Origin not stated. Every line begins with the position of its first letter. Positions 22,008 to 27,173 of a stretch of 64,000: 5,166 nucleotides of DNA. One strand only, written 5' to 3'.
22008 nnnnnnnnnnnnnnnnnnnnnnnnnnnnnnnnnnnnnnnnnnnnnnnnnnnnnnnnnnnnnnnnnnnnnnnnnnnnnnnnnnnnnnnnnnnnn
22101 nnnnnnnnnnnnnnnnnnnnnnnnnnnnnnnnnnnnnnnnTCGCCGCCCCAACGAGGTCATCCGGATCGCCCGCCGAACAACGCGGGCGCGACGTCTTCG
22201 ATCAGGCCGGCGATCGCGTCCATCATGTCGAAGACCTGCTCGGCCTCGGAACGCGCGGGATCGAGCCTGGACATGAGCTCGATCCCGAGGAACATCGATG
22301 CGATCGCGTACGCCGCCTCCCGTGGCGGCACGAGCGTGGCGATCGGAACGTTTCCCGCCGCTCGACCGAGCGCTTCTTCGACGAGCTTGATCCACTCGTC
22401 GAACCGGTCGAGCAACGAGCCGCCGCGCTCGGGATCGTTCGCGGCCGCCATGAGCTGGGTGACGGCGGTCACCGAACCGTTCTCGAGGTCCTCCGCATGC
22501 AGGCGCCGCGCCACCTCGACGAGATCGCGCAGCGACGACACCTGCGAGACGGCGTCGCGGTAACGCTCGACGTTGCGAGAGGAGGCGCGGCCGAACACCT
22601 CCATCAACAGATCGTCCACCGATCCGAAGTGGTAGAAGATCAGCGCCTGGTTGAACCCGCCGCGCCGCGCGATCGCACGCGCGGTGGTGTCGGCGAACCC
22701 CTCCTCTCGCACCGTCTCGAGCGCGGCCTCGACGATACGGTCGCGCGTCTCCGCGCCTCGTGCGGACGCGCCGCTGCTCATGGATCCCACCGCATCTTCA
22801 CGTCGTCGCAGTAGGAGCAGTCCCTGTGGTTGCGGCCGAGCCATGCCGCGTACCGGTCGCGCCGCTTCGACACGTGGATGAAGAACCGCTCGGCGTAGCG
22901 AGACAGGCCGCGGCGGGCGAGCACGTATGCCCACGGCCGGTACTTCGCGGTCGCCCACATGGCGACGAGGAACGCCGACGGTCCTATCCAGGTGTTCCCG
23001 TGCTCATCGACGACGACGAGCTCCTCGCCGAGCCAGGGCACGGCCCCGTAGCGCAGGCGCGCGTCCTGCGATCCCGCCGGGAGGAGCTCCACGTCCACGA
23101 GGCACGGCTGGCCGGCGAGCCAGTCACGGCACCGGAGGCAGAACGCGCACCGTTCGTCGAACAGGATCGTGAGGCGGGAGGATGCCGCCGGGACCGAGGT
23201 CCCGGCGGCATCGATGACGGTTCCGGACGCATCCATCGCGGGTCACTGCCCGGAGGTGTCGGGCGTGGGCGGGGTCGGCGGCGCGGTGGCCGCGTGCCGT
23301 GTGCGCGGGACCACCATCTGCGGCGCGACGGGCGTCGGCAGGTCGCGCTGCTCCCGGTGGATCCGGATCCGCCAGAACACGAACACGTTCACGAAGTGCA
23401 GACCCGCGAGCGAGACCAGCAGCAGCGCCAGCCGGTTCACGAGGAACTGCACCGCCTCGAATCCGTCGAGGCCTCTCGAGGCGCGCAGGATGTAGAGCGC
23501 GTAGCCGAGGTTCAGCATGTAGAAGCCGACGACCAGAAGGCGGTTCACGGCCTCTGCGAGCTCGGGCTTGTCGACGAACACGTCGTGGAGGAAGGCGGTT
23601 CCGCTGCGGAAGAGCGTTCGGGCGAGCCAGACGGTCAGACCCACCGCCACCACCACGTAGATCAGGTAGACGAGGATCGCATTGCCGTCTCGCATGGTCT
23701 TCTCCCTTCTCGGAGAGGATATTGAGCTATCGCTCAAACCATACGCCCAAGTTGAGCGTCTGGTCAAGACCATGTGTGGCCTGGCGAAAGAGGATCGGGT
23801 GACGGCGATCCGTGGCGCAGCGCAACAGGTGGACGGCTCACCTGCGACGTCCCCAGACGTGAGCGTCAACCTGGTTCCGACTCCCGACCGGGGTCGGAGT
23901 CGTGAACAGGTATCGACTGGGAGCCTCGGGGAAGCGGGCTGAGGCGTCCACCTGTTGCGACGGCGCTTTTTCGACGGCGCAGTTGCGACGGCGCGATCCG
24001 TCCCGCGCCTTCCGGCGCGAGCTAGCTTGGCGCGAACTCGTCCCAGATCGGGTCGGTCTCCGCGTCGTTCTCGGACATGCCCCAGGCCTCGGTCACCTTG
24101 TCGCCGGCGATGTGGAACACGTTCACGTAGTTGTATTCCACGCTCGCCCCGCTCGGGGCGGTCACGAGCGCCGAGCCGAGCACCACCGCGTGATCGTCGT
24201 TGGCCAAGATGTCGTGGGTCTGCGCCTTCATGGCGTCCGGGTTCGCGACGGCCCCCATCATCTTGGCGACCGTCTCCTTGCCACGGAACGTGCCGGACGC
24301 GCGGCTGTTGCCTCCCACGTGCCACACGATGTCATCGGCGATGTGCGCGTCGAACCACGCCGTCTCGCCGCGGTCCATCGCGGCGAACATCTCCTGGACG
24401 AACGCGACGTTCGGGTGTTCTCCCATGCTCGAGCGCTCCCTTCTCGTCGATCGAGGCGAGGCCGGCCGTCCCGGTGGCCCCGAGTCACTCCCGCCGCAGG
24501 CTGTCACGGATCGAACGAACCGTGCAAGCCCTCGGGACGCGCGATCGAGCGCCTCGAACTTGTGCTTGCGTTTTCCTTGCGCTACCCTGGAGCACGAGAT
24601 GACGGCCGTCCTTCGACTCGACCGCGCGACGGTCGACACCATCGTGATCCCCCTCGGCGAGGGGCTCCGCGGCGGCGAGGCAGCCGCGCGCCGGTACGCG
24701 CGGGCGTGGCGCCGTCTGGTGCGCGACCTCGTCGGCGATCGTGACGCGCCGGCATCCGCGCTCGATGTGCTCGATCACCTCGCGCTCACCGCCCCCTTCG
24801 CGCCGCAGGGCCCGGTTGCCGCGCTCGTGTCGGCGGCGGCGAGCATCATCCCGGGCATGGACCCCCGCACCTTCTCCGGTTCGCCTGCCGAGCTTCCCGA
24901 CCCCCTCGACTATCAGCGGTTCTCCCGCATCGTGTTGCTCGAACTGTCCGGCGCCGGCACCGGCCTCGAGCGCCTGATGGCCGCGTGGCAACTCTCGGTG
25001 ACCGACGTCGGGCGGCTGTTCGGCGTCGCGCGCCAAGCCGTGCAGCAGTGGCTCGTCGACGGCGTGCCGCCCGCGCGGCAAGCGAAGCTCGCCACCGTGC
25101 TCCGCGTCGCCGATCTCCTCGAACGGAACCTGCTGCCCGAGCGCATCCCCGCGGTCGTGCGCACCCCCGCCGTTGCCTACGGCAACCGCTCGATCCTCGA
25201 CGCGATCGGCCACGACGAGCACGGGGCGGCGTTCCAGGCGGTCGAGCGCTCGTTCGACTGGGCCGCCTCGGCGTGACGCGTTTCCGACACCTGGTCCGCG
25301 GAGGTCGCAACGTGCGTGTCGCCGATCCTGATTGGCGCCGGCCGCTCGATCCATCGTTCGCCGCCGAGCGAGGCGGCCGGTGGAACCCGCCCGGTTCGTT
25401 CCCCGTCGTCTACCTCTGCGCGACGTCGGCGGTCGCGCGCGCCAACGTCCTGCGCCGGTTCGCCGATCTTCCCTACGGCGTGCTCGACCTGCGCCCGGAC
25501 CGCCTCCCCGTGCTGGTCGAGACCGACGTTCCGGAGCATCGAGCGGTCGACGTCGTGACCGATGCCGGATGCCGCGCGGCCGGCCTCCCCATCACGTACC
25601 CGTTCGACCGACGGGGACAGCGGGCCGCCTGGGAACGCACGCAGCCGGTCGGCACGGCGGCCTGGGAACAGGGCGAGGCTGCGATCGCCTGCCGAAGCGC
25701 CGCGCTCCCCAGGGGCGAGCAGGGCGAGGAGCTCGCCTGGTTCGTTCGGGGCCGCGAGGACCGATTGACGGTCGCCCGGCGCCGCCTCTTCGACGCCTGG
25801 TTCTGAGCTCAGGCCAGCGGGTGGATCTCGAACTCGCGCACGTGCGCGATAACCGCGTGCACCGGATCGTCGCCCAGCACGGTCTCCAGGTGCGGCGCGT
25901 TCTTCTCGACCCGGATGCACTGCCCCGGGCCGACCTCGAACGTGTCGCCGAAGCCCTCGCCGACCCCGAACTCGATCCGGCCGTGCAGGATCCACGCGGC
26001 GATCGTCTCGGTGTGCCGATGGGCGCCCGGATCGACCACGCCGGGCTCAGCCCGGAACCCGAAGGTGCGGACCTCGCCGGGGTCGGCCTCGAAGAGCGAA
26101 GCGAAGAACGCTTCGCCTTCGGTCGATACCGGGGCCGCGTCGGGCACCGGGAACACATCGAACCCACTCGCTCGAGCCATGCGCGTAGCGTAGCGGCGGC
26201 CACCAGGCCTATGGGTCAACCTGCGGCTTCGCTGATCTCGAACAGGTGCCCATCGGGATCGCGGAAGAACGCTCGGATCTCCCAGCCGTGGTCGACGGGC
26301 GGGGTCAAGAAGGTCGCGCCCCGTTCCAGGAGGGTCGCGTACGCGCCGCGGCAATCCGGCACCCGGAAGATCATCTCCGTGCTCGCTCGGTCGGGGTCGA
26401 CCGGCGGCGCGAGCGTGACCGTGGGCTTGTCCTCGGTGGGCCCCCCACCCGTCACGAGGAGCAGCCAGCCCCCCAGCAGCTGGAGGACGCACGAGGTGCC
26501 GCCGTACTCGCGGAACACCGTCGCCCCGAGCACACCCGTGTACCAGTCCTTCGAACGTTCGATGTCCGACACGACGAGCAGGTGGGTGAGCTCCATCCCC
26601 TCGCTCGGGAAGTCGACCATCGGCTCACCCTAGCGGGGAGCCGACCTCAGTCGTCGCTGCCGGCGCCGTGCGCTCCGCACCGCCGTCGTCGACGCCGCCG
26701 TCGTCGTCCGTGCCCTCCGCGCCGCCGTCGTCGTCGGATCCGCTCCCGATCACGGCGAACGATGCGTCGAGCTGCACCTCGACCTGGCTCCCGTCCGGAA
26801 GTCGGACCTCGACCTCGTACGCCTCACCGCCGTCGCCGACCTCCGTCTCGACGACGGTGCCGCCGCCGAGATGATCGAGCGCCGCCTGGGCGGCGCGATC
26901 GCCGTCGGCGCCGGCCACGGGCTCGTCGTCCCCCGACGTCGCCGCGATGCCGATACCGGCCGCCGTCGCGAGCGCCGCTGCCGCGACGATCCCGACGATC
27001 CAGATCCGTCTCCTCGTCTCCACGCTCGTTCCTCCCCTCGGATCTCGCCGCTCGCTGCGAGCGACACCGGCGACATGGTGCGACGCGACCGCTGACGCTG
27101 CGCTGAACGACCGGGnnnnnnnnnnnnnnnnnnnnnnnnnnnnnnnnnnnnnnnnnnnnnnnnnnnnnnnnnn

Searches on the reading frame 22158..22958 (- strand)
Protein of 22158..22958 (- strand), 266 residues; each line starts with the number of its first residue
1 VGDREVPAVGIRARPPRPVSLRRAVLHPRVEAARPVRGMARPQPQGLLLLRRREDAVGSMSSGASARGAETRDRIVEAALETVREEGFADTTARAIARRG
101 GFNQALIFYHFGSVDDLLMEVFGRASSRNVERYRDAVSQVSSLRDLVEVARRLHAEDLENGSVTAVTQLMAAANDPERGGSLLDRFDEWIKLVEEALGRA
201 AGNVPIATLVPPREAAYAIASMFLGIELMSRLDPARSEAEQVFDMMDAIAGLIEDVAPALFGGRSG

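Call 12: search_protein_families(library=pfam, proteins=[window:22158-22958:-], max_evalue=0.01)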
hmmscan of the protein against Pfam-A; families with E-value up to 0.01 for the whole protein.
window:22158-22958:- (266 aa): 1 family
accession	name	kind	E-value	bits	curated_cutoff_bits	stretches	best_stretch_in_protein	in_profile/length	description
PF00440.29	TetR_N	-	1.8e-10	40.8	24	1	75-120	1-46/47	Bacterial regulatory proteins, tetR family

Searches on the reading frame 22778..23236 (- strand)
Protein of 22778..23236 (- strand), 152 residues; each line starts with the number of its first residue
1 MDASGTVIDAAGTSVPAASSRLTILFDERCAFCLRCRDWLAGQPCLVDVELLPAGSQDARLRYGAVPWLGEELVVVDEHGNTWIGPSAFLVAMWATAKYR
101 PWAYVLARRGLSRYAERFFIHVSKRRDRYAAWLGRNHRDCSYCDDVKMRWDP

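Call 26: search_protein_families(library=pfam, proteins=[window:22778-23236:-], max_evalue=0.001)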
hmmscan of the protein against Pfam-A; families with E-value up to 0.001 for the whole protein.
window:22778-23236:- (152 aa): 1 family
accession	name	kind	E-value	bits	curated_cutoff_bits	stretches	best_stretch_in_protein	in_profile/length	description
PF04134.17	DCC1-like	-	1.3e-06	30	27.8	1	24-128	1-109/113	DCC1-like thiol-disulfide oxidoreductase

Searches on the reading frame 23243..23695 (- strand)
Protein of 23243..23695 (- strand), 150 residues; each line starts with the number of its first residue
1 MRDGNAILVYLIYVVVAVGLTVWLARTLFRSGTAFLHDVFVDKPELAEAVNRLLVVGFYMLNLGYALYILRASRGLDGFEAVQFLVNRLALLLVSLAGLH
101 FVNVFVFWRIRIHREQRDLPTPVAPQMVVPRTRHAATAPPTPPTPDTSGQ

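Call 12: search_protein_families(library=pfam, proteins=[window:23243-23695:-], max_evalue=0.01)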
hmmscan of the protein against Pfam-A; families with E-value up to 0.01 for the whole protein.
window:23243-23695:- (150 aa): 0 families

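Call 14: find_encoding_contigs(protein=window:23243-23695:-, flank=10000, max_places=10)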
Protein window:23243-23695:- (150 aa): no gene with exactly this product is on record in the collection.

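Call 33: find_homologous_proteins(query=window:23243-23695:-, max_evalue=1e-10)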
Query window:23243-23695:- (150 aa): 984 proteins with E <= 1e-10 among 1118 candidates; the best 120 are listed.
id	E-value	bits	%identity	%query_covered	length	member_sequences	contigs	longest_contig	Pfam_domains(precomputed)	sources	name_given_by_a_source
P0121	1.2e-92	326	100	100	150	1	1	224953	-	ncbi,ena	-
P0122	4.1e-80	285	93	90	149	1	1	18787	-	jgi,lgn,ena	-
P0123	6.3e-77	275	87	98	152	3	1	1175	-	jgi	jgi:hypothetical protein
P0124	3.9e-76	272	86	98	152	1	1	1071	-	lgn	-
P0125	6.2e-71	255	79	98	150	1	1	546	-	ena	-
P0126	2.8e-70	253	82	97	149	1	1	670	-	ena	-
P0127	3.7e-69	249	81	97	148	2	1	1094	-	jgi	jgi:hypothetical protein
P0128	2.6e-68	247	92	85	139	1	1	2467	-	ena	-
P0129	1.4e-67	244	89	85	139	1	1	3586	-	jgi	jgi:hypothetical protein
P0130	1.4e-67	244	89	85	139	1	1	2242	-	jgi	jgi:hypothetical protein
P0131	1.5e-67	244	89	85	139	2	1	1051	-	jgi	jgi:hypothetical protein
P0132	1.8e-67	244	89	85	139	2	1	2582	-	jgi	jgi:hypothetical protein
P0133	1.9e-67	244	89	85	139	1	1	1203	-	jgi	jgi:hypothetical protein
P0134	3.2e-67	243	88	85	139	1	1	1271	-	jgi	jgi:hypothetical protein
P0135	4.5e-67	243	81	96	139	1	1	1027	-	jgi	jgi:hypothetical protein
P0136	6.0e-67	242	88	85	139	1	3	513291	-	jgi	jgi:hypothetical protein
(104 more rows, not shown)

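Call 34: find_encoding_contigs(protein=P0121, flank=1000, max_places=3)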
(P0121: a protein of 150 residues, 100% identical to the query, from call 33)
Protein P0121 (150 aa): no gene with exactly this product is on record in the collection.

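Call 35: find_encoding_contigs(protein=P0122, flank=10000, max_places=4)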
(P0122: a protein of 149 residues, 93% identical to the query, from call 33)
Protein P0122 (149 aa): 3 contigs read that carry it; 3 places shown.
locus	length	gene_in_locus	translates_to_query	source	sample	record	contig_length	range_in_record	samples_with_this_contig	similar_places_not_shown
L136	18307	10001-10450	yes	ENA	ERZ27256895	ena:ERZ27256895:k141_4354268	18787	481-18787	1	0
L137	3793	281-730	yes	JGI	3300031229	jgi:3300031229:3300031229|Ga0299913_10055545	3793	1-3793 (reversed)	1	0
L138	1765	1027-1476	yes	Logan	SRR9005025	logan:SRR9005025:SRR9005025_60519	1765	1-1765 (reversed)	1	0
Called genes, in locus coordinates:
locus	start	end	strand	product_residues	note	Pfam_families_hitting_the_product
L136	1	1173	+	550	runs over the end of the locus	?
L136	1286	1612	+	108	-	-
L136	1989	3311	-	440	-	PF02661:Fic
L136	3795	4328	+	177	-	-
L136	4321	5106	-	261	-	PF00398:RrnaAD, PF08241:Methyltransf_11 (weak), PF13649:Methyltransf_25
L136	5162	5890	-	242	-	PF08241:Methyltransf_11, PF08242:Methyltransf_12, PF13649:Methyltransf_25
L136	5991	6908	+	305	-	-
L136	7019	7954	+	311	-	-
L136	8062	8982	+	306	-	-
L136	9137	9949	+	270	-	PF00561:Abhydrolase_1, PF12697:Abhydrolase_6, PF12146:Hydrolase_4 (weak)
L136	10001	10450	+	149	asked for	-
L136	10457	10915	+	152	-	PF04134:DCC1-like (weak)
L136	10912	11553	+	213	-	PF00440:TetR_N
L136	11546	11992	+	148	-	PF13302:Acetyltransf_3, PF00583:Acetyltransf_1 (weak)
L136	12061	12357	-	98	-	-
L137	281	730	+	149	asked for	-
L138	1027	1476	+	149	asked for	-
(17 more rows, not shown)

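Call 38: list_cluster_members(proteins=[P0121])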
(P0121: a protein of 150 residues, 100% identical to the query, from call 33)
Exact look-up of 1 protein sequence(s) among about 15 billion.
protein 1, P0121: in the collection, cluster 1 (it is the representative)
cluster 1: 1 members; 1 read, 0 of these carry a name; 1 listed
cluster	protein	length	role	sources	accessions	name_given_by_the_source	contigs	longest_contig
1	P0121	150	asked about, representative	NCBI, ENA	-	-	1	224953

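Call 58: search_protein_families(library=ncbifam, proteins=[window:23243-23695:-], max_evalue=1)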
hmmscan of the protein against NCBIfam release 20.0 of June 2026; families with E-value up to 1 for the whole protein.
window:23243-23695:- (150 aa): 1 family
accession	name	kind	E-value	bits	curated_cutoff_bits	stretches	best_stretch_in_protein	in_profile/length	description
NF009407.0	PRK12768.1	equivalog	0.00049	20.1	191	1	5-107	63-159/242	sulfate transporter family protein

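Call 72: find_encoding_contigs(protein=P0136, flank=10000, max_places=5)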
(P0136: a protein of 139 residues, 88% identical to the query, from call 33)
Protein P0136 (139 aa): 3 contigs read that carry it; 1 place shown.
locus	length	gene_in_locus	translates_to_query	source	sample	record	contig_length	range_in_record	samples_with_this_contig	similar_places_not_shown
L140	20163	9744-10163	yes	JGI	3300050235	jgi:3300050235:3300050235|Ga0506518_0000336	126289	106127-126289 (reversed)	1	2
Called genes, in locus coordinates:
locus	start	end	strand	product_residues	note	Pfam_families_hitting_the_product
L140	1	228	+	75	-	?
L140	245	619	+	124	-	PF25213:HVO_A0261_N (weak), PF01022:HTH_5, PF01047:MarR (weak), PF12802:MarR_2 (weak), PF12840:HTH_20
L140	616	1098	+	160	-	PF08327:AHSA1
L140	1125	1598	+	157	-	PF06983:3-dmu-9_3-mt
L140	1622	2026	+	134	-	PF00903:Glyoxalase, PF22677:Ble-like_N (faint)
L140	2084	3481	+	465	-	PF01565:FAD_binding_4, PF08031:BBE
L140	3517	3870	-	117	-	PF00903:Glyoxalase (weak), PF18029:Glyoxalase_6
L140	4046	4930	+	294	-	PF00561:Abhydrolase_1, PF12146:Hydrolase_4, PF12697:Abhydrolase_6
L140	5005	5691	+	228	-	PF01638:HxlR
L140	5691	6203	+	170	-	PF00296:Bac_luciferase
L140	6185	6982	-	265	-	PF01061:ABC2_membrane, PF12698:ABC2_membrane_3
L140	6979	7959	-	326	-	PF00005:ABC_tran, PF13304:AAA_21 (faint), PF13732:DrrA1-3_C (weak)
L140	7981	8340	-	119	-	PF28474:DUF8412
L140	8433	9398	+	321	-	PF02082:Rrf2 (weak), PF08220:HTH_DeoR (weak), PF08279:HTH_11, PF19187:HTH_PafC (weak), PF13280:WYL, PF25583:WCX (weak)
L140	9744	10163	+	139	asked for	-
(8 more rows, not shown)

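Call 73: find_encoding_contigs(protein=P0128, flank=10000, max_places=5)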
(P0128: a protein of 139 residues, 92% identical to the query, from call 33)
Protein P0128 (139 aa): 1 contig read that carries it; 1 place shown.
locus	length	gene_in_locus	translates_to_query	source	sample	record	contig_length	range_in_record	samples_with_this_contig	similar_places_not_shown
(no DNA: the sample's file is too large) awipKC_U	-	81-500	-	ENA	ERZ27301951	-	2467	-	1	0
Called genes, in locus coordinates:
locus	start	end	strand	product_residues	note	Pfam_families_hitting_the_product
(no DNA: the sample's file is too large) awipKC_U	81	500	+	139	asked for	-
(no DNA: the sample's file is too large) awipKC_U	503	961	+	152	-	PF04134:DCC1-like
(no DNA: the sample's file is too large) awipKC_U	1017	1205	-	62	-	-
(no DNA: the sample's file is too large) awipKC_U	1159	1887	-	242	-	PF00486:Trans_reg_C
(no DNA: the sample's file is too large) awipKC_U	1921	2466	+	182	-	?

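Call 79: find_encoding_contigs(protein=P0123, flank=10000, max_places=10)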
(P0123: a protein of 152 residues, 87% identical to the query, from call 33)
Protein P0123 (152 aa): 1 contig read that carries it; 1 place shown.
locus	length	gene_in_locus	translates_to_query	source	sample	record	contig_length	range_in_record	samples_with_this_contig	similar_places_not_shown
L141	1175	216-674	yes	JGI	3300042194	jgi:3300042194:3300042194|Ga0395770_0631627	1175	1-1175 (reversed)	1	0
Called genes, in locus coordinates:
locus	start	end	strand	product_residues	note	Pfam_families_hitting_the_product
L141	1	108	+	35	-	?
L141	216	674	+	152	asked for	-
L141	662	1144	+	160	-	PF04134:DCC1-like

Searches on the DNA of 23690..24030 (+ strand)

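Call 41: search_rna_families(source=window, start=23690, end=24030, threshold=evalue, max_evalue=10)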
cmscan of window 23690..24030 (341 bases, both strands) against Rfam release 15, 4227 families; matches with E-value up to 10: 1.
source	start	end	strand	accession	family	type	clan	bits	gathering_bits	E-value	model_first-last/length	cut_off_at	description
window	23929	23946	+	RF01097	RF_site8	Cis-reg; frameshift_element;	-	13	43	9.6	1-52/52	no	Gag/pro ribosomal frameshift site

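Call 43: search_dna_similar(query=window:23812-23968:+, collection=plasmids, mode=distant, max_evalue=0.01)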
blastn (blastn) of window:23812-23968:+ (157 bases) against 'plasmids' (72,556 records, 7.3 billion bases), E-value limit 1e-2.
No match.

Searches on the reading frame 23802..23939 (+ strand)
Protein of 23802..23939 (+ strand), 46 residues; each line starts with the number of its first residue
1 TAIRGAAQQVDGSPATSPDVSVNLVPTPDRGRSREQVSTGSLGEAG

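Call 50: find_homologous_proteins(query=A3, max_evalue=10)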
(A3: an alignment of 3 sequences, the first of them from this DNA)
Query A3 (3 sequences): 1 candidates shared short words with the query, none scored E <= 10.

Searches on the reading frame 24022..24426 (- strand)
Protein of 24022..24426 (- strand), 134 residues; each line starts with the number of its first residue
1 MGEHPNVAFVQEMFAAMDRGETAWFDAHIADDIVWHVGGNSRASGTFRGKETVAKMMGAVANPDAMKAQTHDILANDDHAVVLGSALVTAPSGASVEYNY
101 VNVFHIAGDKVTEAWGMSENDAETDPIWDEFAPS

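Call 71: find_encoding_contigs(protein=window:24022-24426:-, flank=10000, max_places=10)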
Protein window:24022-24426:- (134 aa): 2 contigs read that carry it; 2 places shown.
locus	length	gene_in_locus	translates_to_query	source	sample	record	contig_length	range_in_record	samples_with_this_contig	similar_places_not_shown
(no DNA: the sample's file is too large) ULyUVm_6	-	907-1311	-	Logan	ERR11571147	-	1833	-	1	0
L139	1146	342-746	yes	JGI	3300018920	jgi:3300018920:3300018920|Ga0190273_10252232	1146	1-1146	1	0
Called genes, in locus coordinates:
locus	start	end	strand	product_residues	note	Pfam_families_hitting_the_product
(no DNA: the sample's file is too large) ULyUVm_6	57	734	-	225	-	-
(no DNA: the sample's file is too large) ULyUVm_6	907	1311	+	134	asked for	PF07366:SnoaL (weak), PF14534:DUF4440 (weak), PF12680:SnoaL_2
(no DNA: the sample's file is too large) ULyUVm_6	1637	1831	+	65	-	?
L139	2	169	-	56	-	?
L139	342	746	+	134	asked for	PF07366:SnoaL (weak), PF14534:DUF4440 (weak), PF12680:SnoaL_2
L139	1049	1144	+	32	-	?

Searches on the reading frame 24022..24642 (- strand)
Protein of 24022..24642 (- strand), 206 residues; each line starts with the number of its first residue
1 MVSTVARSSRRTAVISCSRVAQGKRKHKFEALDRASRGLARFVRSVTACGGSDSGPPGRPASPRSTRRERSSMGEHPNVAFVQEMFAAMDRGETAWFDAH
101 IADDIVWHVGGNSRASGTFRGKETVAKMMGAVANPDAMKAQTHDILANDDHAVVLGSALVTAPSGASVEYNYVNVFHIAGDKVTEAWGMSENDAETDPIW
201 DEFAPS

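Call 12: search_protein_families(library=pfam, proteins=[window:24022-24642:-], max_evalue=0.01)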
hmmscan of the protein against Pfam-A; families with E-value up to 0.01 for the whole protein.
window:24022-24642:- (206 aa): 3 families
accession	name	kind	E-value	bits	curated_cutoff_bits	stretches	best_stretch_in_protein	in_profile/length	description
PF12680.13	SnoaL_2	-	2.9e-14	53.9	27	1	82-185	1-101/102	SnoaL-like domain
PF07366.18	SnoaL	-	5.6e-06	26.6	28.4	1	82-190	3-117/126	SnoaL-like polyketide cyclase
PF14534.12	DUF4440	-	9.9e-06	26.4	25.2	1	81-177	4-99/107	Domain of unknown function (DUF4440)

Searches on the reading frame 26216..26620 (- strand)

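Call 60: search_protein_families(library=pfam, proteins=[window:26216-26620:-], max_evalue=0.0001)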
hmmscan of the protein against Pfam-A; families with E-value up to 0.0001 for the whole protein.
window:26216-26620:- (134 aa): 3 families
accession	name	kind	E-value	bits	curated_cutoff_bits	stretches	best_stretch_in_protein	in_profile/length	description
PF00903.31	Glyoxalase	-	2.1e-17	64.1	20.6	1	14-129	5-121/121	Glyoxalase/Bleomycin resistance protein/Dioxygenase superfamily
PF18029.7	Glyoxalase_6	-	6.2e-07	30.5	23.6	1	17-129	6-105/106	Glyoxalase-like domain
PF12681.13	Glyoxalase_2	-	8e-07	29.5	30.1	1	13-132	4-116/118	Glyoxalase-like domain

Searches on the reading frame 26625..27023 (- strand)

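Call 60: search_protein_families(library=pfam, proteins=[window:26625-27023:-], max_evalue=0.0001)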
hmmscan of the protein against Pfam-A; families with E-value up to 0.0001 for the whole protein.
window:26625-27023:- (132 aa): 2 families
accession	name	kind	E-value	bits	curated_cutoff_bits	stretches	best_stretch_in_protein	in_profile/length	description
PF13670.12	PepSY_2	-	1.9e-05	25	24.3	1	13-88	3-75/83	Peptidase propeptide and YPEB domain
PF03413.25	PepSY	-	6e-05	23.7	24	0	43-87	6-51/60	Peptidase propeptide and YPEB domain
